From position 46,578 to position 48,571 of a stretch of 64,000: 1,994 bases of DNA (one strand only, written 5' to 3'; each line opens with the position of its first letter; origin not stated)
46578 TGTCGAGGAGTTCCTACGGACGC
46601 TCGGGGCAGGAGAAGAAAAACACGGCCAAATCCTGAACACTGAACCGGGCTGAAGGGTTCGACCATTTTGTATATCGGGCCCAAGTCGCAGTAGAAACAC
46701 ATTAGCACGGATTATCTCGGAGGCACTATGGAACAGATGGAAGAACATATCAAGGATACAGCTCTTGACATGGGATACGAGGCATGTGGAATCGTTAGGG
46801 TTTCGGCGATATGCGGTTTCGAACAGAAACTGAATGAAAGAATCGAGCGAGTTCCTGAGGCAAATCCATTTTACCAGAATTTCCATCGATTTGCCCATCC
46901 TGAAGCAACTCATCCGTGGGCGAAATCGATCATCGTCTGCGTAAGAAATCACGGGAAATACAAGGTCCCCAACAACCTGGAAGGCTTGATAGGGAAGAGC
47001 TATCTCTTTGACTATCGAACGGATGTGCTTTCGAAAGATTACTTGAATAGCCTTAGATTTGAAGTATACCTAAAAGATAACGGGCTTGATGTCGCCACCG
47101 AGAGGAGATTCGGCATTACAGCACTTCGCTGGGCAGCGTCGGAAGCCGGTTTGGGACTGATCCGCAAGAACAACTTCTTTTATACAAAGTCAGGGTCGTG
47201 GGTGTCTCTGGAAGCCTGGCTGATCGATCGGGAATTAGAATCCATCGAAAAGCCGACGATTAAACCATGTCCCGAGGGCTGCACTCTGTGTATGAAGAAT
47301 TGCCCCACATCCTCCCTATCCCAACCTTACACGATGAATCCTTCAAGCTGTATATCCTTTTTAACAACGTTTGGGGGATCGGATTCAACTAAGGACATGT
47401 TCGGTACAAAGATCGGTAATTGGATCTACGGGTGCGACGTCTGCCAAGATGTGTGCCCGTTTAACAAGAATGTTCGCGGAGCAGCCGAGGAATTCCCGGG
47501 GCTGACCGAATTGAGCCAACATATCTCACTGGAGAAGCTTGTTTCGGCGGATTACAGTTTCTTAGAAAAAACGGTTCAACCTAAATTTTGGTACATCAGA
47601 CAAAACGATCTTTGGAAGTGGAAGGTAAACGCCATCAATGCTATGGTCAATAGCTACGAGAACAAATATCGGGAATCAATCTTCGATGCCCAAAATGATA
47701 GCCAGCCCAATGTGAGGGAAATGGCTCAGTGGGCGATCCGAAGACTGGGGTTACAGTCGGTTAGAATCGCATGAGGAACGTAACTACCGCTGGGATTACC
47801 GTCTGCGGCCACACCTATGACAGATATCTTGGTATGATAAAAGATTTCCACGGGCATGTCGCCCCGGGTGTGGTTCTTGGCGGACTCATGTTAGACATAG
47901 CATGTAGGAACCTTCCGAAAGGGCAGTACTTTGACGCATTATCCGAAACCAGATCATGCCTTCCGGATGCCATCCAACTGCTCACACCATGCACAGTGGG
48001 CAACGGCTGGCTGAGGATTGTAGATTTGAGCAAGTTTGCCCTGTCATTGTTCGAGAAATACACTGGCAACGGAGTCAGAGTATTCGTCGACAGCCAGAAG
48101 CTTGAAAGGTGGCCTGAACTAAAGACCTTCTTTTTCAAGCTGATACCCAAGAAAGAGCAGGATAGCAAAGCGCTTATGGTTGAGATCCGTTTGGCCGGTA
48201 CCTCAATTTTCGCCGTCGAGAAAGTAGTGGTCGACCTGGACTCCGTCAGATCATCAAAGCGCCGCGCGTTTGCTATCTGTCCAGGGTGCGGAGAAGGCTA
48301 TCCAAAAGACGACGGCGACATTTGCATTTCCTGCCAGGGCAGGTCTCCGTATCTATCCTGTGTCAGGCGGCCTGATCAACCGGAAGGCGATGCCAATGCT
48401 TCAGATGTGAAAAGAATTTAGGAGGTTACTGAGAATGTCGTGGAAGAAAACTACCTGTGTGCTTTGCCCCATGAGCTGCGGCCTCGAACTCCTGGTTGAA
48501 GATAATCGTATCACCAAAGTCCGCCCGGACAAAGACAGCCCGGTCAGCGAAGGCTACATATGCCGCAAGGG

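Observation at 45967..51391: HxlR / QueG-like / FwdE-like / cytoplasmic molybdopterin oxidoreductase / MobA gene cluster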

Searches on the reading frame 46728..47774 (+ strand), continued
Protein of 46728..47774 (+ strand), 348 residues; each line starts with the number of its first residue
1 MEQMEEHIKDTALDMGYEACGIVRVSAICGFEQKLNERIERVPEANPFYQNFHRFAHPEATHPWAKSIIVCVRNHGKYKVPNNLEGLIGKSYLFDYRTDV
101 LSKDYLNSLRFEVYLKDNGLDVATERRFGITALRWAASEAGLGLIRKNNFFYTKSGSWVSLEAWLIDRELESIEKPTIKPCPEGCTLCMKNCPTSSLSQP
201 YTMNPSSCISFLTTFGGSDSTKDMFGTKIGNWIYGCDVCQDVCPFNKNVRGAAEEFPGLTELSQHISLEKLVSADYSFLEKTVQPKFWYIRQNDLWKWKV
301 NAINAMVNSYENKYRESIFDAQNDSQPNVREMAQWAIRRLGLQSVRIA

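Call 50: find_encoding_contigs(protein=P0121, flank=8000, max_places=2)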
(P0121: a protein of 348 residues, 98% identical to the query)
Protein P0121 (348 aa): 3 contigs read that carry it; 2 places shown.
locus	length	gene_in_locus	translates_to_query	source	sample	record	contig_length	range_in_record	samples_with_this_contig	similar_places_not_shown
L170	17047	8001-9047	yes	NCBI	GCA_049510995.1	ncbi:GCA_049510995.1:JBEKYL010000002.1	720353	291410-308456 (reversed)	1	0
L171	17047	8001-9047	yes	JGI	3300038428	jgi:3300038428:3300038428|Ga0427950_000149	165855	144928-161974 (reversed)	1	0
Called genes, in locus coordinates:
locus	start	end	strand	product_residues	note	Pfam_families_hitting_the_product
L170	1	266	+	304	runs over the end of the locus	PF01325:Fe_dep_repress, PF02742:Fe_dep_repr_C, PF04023:FeoA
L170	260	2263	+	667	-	PF01926:MMR_HSR1, PF02421:FeoB_N, PF17910:FeoB_Cyto, PF07670:Gate, PF07664:FeoB_C, PF07670:Gate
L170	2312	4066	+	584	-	-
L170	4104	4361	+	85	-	PF04193:PQ-loop, PF03083:MtN3_slv (weak)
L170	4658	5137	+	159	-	-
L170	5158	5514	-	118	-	PF01155:HypA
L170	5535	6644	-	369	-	PF13484:Fer4_16 (faint), PF13237:Fer4_10 (weak), PF14697:Fer4_21, PF12838:Fer4_7, PF13187:Fer4_9, PF00037:Fer4 (weak)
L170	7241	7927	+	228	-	PF01638:HxlR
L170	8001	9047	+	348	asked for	PF13484:Fer4_16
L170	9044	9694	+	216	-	PF02663:FmdE, PF23475:zf-Tbcl_FmdE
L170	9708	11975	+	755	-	PF04879:Molybdop_Fe4S4, PF00384:Molybdopterin, PF01568:Molydop_binding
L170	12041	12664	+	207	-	PF12804:NTP_transf_3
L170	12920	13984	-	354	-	PF01063:Aminotran_4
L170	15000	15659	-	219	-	PF06439:3keto-disac_hyd (weak)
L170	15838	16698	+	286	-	PF00589:Phage_integrase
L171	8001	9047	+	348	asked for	PF13484:Fer4_16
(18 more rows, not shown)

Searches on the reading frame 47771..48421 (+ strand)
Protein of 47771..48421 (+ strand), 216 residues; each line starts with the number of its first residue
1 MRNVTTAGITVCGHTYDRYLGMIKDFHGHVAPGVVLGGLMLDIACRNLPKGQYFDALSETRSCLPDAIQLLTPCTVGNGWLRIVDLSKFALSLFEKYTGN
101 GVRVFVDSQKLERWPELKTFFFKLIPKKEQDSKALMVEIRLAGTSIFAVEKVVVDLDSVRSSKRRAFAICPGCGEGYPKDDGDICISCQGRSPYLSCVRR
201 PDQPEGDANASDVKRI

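Call 3: search_protein_families(library=pfam, proteins=[window:47771-48421:+], max_evalue=0.01)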
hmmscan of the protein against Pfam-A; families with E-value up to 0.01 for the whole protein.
window:47771-48421:+ (216 aa): 2 families
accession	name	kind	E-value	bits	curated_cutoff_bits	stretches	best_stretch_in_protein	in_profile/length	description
PF02663.19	FmdE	-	2.1e-35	122.2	22.9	1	26-149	1-126/133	FmdE, Molybdenum formylmethanofuran dehydrogenase operon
PF23475.1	zf-Tbcl_FmdE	-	8.2e-14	51.2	23.2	1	163-194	3-34/35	FmdE treble clef zinc finger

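Call 4: search_protein_families(library=ncbifam, proteins=[window:47771-48421:+], max_evalue=0.01)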
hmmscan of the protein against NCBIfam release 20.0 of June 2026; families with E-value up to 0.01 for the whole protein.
window:47771-48421:+ (216 aa): 0 families

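Call 7: search_solved_structures(query=window:47771-48421:+, max_evalue=0.01, show_alignments=1)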
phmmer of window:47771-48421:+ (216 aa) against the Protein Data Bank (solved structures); distinct sequences matched with E-value up to 0.01: 2.
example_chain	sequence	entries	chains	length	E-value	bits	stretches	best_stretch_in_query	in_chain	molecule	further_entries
3d00_A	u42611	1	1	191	3.1e-63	216.8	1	11-195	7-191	Tungsten formylmethanofuran dehydrogenase subunit E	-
2glz_A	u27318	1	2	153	5.3e-05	26.4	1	22-93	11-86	similar to Formylmethanofuran dehydrogenase subunit E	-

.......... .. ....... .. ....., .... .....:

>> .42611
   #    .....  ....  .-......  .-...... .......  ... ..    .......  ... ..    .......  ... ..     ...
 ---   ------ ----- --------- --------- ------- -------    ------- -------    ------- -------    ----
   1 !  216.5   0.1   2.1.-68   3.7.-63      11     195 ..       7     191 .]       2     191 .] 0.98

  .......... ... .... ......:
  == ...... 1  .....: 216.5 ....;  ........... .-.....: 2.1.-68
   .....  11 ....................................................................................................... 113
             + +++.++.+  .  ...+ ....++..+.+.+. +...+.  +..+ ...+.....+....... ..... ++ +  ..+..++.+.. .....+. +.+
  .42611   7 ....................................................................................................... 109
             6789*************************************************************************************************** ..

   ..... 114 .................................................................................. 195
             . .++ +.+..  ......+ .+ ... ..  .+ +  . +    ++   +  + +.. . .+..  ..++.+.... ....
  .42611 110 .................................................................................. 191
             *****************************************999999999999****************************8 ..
